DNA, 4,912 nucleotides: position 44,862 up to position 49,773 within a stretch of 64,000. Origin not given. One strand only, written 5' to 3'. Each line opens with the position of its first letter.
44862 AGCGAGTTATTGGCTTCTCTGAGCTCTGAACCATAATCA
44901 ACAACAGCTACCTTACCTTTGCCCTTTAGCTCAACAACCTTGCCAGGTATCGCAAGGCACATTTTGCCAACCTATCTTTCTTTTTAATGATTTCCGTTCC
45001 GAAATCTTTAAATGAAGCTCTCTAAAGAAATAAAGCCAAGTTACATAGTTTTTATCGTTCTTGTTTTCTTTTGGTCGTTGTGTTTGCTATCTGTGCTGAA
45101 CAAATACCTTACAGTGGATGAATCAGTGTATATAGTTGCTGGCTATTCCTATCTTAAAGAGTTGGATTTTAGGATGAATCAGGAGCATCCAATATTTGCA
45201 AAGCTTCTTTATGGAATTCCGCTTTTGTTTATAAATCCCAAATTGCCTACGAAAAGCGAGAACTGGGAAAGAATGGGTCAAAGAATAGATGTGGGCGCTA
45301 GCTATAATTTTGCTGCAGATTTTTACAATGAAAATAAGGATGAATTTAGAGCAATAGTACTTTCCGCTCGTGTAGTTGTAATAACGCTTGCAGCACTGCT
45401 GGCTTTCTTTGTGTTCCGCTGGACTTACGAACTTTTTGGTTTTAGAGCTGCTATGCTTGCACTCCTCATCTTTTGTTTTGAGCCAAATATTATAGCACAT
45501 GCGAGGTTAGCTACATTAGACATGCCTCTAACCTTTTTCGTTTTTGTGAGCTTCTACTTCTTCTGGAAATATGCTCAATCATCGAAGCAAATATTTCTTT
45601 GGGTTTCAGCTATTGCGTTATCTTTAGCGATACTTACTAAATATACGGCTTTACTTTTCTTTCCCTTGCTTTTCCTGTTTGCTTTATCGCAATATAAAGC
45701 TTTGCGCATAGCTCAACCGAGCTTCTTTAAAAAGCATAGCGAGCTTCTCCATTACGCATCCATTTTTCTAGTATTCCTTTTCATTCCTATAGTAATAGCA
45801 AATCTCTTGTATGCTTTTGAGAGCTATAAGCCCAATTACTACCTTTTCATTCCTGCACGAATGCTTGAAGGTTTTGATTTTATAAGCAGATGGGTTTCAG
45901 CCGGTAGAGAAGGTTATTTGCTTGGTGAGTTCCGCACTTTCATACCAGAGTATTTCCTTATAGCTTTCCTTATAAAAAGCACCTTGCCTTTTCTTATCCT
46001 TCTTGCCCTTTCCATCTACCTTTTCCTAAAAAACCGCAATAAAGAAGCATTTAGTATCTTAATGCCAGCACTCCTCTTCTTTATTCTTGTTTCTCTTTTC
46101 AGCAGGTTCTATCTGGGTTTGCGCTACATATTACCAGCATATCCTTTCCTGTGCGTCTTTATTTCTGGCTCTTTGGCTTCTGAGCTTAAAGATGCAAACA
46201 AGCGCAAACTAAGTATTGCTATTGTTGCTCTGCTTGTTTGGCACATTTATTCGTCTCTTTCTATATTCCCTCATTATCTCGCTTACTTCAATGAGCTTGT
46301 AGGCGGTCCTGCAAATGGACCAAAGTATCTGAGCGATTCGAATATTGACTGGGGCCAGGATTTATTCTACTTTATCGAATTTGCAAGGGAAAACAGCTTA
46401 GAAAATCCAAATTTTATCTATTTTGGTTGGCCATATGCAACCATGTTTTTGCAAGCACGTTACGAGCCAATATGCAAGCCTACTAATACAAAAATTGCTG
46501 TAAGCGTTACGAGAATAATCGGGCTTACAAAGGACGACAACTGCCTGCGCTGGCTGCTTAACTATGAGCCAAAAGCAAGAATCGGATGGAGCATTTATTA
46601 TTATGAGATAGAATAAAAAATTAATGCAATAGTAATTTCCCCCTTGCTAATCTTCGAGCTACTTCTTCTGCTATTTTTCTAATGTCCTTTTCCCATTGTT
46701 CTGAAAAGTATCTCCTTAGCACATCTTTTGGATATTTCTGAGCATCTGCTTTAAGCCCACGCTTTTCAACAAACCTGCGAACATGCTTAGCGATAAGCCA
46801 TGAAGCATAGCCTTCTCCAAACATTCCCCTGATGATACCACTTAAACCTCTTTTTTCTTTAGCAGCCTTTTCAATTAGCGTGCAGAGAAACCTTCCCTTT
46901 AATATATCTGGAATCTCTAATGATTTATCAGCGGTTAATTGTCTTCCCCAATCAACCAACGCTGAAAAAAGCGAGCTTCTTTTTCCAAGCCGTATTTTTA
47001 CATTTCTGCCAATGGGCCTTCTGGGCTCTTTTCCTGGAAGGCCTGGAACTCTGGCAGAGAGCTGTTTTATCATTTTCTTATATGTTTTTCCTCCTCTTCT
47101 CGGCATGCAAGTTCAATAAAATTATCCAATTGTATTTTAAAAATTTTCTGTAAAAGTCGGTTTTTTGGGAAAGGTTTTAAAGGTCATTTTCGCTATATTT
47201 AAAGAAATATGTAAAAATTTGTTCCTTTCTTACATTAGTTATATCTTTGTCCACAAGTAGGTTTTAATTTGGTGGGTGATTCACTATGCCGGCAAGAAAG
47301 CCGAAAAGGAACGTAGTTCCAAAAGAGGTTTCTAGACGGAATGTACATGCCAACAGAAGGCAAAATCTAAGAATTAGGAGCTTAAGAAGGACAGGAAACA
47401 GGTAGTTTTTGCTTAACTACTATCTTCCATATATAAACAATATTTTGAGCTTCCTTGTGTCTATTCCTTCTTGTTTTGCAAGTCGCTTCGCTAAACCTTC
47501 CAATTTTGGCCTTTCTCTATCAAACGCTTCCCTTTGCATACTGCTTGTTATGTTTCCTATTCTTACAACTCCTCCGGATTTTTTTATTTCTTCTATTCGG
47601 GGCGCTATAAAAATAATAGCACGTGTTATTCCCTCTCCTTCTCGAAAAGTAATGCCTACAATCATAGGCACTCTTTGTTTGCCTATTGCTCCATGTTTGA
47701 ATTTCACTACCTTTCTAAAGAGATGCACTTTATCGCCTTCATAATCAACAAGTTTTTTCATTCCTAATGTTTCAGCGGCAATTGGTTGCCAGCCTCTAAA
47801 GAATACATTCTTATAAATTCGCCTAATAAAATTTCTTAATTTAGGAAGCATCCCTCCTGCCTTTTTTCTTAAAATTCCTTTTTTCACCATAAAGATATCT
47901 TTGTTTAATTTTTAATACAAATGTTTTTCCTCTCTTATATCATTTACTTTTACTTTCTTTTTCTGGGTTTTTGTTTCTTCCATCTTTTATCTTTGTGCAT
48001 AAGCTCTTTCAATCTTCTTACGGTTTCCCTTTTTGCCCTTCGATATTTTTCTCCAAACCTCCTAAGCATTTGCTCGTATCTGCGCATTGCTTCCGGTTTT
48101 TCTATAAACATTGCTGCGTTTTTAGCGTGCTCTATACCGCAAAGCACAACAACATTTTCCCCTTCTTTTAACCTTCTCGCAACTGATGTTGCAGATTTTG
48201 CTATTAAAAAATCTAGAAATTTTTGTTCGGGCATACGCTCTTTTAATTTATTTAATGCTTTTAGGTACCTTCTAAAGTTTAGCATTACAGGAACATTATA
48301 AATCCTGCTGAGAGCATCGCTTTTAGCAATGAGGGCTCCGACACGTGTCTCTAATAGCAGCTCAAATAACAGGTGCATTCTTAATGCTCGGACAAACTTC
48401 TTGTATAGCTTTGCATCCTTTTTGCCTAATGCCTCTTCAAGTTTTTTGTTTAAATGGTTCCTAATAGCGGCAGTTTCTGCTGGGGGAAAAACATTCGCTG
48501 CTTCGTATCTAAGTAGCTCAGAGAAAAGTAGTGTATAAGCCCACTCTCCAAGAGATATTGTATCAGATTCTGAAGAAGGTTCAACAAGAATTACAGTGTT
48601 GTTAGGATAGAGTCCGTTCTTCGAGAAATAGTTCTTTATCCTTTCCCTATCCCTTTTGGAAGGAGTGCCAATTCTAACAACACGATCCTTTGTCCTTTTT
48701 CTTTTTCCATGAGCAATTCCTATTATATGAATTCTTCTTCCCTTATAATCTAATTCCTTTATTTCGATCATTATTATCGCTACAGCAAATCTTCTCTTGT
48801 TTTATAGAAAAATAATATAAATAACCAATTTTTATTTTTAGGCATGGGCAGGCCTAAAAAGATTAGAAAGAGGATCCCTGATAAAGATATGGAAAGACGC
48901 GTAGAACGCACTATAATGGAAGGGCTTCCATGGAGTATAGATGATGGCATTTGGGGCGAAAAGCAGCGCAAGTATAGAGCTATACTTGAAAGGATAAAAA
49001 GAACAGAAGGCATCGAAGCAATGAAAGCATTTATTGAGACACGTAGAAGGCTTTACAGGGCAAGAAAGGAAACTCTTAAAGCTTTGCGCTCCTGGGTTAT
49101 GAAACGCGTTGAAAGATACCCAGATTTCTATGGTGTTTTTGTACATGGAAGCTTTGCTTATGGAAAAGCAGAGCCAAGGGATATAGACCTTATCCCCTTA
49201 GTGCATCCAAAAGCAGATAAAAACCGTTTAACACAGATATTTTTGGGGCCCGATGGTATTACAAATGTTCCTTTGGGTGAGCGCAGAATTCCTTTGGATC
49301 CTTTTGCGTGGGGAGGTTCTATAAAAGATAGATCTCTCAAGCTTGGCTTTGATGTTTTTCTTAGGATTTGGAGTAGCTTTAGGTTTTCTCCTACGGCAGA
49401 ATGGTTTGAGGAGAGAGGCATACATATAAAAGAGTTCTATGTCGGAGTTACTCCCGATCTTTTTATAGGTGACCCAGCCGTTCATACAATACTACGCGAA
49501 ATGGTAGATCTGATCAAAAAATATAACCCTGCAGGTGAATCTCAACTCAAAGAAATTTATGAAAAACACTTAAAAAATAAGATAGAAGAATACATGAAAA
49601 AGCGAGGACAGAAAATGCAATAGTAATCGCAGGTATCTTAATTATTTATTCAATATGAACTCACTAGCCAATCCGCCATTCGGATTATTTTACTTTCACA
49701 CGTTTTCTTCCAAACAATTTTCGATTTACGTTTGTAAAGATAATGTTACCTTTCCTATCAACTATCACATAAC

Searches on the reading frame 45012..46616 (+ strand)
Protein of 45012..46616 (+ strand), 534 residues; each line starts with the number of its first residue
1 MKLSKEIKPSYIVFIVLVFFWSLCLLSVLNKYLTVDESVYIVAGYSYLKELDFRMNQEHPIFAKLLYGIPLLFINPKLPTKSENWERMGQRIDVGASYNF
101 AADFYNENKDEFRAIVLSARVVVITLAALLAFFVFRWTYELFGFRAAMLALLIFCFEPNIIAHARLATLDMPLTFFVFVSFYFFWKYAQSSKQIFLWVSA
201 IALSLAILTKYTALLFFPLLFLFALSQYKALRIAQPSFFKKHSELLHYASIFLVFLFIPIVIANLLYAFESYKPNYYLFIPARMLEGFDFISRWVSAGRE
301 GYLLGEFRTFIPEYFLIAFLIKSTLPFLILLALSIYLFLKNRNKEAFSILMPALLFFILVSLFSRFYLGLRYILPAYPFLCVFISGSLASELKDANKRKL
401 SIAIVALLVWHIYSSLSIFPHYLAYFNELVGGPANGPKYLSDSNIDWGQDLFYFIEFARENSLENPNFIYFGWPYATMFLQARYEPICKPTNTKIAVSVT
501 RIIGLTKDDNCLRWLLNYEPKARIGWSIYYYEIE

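Call 77: search_protein_families(library=pfam, proteins=[window:45012-46616:+], max_evalue=0.0001)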
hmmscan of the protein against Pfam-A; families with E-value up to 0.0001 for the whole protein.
window:45012-46616:+ (534 aa): 2 families
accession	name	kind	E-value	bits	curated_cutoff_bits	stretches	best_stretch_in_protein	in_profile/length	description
PF02366.24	PMT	-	1.9e-15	57.6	22.7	1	15-267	7-237/245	Dolichyl-phosphate-mannose-protein mannosyltransferase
PF13231.12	PMT_2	-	1.7e-08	35.3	26.1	1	117-235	22-140/160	Dolichyl-phosphate-mannose-protein mannosyltransferase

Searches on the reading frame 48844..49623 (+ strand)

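Call 78: search_protein_families(library=pfam, proteins=[window:48844-49623:+], max_evalue=0.0001)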
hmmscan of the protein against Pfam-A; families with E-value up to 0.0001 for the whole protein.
window:48844-49623:+ (259 aa): 1 family
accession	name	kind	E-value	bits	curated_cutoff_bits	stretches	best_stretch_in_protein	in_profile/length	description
PF22014.2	DUF6932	-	2.6e-05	25.1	27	1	60-132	22-91/142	Family of unknown function (DUF6932)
